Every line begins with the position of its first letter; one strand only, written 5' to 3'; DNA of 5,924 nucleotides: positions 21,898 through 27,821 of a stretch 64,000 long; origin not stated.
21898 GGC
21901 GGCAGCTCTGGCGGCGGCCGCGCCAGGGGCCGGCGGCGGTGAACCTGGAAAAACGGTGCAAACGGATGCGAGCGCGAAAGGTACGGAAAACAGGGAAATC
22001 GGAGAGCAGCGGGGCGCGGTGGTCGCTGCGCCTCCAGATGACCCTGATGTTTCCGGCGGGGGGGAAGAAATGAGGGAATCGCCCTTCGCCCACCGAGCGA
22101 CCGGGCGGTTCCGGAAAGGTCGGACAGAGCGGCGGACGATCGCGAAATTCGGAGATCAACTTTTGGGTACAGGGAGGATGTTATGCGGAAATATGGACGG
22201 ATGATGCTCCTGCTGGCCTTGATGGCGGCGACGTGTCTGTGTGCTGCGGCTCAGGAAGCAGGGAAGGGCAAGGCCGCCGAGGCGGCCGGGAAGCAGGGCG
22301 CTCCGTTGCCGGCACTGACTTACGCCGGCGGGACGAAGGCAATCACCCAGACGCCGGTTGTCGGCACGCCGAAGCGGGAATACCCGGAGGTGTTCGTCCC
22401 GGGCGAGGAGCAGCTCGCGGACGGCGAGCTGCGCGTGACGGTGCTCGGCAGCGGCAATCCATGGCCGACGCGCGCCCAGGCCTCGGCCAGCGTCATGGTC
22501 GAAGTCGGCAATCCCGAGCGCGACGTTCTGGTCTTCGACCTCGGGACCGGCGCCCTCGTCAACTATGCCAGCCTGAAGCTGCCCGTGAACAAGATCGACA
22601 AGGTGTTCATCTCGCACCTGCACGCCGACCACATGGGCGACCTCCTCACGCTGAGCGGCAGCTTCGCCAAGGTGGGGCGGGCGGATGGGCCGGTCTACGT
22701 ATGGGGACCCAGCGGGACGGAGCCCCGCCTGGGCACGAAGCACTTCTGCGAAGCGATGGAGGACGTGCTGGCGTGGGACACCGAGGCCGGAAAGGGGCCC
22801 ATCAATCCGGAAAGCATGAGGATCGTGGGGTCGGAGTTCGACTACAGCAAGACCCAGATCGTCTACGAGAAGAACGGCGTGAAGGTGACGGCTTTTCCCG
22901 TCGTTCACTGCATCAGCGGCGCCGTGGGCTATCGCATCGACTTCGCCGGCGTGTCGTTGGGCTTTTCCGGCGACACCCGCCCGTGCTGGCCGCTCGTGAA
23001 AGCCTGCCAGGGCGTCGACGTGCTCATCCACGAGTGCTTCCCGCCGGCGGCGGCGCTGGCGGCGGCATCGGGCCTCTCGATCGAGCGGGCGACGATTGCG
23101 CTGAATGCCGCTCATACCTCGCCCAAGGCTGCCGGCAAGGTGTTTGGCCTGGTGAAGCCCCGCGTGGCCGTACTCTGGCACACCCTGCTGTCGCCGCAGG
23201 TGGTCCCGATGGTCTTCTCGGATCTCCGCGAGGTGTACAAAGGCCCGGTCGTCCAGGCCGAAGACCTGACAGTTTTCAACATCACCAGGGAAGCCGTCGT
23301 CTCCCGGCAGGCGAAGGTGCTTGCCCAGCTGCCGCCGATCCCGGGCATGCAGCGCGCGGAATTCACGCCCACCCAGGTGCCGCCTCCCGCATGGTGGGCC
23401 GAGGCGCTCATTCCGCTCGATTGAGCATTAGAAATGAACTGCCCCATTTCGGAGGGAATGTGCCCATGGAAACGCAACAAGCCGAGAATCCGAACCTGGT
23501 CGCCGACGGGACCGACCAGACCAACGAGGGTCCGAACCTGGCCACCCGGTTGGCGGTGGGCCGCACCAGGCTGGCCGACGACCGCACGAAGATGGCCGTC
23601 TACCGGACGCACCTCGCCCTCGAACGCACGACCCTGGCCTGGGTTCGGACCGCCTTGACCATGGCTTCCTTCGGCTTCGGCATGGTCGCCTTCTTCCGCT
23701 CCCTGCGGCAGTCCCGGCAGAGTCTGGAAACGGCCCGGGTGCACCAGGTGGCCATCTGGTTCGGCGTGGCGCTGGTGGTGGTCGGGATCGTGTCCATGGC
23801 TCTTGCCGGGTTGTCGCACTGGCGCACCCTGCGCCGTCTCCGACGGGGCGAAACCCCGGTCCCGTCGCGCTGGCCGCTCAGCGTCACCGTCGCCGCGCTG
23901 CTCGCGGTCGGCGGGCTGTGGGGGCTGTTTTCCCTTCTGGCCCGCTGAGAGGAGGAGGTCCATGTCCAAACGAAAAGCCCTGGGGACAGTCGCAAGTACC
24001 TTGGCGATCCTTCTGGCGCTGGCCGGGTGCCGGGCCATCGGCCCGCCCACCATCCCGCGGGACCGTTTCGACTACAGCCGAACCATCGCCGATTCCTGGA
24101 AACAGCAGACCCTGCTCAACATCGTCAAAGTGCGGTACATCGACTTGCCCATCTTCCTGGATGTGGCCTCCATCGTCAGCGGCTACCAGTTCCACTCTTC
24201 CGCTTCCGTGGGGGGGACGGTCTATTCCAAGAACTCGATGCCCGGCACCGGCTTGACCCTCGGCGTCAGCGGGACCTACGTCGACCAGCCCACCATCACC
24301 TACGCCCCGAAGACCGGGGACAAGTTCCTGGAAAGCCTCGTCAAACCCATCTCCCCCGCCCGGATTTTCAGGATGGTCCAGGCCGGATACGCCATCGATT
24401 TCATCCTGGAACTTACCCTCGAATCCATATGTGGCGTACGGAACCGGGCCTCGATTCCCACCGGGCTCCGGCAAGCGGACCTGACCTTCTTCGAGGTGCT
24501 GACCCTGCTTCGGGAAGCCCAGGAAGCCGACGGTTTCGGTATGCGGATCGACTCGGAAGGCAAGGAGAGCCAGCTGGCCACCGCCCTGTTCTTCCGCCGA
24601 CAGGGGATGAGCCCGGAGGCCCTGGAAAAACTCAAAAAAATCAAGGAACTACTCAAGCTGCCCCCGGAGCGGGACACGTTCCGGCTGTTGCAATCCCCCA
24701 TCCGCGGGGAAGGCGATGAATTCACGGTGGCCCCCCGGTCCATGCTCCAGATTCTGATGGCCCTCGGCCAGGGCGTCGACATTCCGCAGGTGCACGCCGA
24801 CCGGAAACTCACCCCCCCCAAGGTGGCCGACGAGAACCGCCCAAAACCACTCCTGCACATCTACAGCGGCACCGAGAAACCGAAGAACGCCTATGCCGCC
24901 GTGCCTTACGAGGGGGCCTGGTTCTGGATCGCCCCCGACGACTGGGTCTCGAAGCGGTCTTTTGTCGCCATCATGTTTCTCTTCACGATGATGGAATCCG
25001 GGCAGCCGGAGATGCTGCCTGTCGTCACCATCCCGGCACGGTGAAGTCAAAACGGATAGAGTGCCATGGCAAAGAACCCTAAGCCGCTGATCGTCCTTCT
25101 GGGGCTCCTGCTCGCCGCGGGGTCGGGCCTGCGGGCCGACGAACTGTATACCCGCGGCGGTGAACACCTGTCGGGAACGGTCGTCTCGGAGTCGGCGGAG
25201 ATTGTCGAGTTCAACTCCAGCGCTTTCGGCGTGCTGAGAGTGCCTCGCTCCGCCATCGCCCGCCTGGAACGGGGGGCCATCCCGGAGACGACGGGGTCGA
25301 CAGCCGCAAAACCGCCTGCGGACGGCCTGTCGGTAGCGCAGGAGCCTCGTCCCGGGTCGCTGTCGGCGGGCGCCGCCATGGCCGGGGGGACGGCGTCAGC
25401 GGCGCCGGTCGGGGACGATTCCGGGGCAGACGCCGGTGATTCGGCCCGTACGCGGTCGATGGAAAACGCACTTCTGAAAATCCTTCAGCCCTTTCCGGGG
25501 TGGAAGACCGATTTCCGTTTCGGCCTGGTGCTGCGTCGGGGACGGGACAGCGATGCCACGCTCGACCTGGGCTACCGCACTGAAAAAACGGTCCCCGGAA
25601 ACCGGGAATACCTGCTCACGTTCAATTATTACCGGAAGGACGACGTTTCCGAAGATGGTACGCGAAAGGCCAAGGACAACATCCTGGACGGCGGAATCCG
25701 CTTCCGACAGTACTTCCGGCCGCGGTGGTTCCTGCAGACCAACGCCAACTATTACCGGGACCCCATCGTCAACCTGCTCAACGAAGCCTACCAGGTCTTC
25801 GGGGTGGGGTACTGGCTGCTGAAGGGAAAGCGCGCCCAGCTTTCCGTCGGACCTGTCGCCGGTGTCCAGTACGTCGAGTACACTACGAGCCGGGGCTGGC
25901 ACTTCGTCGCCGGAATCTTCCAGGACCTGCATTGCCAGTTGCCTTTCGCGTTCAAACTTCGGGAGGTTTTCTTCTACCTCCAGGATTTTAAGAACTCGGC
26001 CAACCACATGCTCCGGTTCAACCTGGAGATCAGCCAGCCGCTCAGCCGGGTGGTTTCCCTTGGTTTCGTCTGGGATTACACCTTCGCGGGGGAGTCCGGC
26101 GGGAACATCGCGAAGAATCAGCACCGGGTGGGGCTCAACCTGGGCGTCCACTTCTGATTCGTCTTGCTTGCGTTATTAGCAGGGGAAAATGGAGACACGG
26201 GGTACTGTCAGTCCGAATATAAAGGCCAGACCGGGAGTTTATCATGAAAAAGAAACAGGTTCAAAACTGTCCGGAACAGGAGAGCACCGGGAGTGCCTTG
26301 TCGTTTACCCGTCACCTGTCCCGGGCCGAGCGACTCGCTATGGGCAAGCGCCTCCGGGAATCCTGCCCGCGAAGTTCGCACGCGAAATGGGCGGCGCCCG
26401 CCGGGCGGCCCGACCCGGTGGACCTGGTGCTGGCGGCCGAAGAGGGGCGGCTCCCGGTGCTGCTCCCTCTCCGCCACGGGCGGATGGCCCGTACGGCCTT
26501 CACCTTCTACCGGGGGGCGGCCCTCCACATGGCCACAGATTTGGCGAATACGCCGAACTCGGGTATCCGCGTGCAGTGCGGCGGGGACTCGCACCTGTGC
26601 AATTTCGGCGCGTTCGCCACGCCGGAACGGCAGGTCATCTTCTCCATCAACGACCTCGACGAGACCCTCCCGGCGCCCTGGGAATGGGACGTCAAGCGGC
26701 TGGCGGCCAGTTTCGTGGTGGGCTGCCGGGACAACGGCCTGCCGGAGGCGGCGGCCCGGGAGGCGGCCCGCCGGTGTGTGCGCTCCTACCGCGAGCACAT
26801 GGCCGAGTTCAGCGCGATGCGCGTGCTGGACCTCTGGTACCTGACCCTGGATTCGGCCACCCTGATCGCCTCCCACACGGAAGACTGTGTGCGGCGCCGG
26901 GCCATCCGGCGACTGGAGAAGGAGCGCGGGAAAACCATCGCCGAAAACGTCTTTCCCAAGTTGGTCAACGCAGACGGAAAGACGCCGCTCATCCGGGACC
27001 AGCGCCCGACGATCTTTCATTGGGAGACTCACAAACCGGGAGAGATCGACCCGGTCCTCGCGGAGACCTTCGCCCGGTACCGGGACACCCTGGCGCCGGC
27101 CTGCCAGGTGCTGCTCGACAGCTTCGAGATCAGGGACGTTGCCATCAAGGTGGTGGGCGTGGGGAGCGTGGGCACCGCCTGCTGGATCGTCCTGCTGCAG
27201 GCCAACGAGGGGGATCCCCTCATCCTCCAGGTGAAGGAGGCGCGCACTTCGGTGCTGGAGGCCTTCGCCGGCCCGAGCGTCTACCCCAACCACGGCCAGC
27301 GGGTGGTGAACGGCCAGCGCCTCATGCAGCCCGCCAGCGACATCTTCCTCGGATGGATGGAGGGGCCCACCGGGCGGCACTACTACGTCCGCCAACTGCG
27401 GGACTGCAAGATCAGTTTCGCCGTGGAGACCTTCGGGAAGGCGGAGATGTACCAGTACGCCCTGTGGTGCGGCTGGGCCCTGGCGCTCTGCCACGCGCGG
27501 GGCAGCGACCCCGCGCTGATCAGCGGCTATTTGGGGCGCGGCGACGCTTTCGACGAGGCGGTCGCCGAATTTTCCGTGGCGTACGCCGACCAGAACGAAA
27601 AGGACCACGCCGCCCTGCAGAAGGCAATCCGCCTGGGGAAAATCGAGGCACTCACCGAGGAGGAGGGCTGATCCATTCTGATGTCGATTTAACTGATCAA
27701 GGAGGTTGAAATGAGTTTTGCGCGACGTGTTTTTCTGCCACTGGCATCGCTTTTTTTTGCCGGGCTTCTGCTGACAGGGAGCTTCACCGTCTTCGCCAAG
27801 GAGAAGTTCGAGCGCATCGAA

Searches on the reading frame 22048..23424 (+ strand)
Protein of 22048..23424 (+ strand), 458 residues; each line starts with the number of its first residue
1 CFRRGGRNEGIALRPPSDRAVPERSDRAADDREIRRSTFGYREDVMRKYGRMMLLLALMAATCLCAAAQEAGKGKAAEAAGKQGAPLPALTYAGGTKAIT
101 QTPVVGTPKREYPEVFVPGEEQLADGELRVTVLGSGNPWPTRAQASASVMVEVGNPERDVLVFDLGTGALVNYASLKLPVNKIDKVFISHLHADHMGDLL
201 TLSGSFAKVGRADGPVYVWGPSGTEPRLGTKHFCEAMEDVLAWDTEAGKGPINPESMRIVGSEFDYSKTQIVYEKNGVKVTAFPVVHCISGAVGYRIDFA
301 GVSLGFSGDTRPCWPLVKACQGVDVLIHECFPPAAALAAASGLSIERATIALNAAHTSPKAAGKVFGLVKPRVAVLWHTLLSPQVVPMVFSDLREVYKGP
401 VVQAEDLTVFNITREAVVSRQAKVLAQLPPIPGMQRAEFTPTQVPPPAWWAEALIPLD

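Call 39: search_protein_families(library=pfam, proteins=[window:22048-23424:+], max_evalue=0.01)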
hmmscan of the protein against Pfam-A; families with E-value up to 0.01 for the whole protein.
window:22048-23424:+ (458 aa): 4 families
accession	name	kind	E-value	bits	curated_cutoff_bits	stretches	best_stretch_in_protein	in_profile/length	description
PF12706.13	Lactamase_B_2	-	6.8e-15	55.6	27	1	179-378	27-199/200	Beta-lactamase superfamily domain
PF00753.33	Lactamase_B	-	1.7e-08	35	22.7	1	146-212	6-73/196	Metallo-beta-lactamase superfamily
PF01456.22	Mucin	-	0.0041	17.6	34.7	1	53-101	10-57/143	Mucin-like glycoprotein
PF23023.1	Anti-Pycsar_Apyc1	-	0.0092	15.9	50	0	161-199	32-70/250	Anti-Pycsar protein Apyc1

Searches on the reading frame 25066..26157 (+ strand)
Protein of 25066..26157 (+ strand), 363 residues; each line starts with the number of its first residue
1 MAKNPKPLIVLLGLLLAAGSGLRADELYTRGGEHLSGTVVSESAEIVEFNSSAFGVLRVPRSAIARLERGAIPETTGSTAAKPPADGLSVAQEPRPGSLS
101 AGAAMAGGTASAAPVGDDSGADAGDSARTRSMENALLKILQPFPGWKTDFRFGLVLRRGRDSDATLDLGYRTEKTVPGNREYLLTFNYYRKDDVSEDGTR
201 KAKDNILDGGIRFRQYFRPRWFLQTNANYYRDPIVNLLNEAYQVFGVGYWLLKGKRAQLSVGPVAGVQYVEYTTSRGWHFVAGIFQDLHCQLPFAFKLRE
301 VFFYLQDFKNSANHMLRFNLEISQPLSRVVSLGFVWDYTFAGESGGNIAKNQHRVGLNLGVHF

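Call 89: search_protein_families(library=pfam, proteins=[window:25066-26157:+], max_evalue=0.0001)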
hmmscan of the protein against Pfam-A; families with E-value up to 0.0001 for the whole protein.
window:25066-26157:+ (363 aa): 1 family
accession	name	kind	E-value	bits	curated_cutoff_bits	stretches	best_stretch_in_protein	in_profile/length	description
PF04338.18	DUF481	-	7.4e-12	46.2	21.1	1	152-363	3-210/210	Protein of unknown function, DUF481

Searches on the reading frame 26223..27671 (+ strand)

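Call 39: search_protein_families(library=pfam, proteins=[window:26223-27671:+], max_evalue=0.01)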
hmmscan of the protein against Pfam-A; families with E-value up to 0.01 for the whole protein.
window:26223-27671:+ (482 aa): 1 family
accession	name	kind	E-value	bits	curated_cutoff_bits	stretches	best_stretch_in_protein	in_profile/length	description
PF10009.15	DUF2252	-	4e-134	448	22.3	1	76-467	1-391/392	Uncharacterized protein conserved in bacteria (DUF2252)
